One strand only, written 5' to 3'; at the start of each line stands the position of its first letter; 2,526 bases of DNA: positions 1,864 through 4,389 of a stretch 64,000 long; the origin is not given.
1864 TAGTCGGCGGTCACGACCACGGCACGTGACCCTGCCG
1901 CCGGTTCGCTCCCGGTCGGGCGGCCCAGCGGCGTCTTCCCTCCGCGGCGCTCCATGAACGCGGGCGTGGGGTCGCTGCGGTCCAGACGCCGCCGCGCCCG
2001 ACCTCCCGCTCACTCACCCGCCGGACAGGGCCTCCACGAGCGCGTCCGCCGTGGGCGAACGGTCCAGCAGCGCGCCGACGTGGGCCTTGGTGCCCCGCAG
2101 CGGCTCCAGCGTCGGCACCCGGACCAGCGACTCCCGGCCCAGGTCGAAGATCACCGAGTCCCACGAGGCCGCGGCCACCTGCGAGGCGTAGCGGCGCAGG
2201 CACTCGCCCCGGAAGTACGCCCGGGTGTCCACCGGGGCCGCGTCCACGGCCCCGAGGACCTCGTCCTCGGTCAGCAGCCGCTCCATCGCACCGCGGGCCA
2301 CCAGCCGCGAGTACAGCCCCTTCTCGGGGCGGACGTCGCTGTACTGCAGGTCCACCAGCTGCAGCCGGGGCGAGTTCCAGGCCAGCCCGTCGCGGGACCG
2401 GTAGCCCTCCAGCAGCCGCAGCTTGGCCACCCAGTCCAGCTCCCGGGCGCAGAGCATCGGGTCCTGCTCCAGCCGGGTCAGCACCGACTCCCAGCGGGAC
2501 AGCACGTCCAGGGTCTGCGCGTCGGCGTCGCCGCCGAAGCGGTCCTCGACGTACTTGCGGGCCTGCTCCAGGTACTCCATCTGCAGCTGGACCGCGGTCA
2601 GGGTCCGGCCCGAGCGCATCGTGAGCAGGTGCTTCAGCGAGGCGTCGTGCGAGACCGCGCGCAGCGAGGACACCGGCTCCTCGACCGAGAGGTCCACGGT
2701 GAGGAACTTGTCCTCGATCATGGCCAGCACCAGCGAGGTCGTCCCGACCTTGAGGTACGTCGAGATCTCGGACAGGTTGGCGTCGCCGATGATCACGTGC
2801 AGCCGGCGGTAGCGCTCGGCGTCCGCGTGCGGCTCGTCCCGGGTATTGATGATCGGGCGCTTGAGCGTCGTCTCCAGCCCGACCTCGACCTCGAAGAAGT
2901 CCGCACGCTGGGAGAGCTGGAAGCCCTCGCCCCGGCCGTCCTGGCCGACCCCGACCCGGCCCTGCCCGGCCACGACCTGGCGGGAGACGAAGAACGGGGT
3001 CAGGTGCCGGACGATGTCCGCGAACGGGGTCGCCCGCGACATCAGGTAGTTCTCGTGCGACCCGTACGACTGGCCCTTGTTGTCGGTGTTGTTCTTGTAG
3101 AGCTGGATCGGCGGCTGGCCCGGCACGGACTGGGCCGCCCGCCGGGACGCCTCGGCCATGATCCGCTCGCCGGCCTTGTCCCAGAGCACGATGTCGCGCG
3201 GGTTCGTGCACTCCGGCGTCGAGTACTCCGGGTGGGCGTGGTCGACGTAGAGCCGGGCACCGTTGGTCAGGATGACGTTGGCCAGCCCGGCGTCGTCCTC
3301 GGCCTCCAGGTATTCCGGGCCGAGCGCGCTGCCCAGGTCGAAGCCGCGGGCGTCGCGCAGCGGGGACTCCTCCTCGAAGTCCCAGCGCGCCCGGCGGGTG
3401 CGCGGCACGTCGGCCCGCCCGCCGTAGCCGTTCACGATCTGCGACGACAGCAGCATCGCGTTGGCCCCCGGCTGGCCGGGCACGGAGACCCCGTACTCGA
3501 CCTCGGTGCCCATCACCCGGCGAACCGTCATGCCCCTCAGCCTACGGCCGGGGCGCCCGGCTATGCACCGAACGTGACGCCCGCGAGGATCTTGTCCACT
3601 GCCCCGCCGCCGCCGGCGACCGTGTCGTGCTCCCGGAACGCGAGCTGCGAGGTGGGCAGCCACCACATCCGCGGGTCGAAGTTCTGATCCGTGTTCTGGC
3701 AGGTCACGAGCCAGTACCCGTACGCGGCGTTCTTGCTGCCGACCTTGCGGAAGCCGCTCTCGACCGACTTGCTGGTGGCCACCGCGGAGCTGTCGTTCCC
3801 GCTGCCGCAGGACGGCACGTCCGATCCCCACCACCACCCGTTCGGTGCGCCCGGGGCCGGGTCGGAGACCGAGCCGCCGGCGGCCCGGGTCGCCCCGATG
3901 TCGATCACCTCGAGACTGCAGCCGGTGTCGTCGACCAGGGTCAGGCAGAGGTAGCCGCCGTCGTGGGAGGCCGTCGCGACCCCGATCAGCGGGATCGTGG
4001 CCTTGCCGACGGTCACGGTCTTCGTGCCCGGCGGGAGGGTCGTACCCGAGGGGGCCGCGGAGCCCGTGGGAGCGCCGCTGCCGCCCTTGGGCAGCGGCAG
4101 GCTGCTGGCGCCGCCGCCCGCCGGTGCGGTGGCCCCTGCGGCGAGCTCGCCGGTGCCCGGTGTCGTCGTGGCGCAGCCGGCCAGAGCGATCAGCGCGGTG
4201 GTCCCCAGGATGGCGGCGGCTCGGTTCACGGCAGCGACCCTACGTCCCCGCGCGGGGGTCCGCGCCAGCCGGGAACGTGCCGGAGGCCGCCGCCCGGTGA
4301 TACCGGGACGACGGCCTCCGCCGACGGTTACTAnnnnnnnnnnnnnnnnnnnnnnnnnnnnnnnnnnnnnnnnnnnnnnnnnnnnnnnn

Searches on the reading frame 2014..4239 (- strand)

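Call 34: search_protein_families(library=pfam, proteins=[window:2014-4239:-], max_evalue=0.00001)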
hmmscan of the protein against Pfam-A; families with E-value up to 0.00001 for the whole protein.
window:2014-4239:- (741 aa): 1 family
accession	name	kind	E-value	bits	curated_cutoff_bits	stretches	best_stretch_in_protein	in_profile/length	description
PF03136.20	Pup_ligase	-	7e-187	622.2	25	1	241-696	1-440/441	Pup-ligase protein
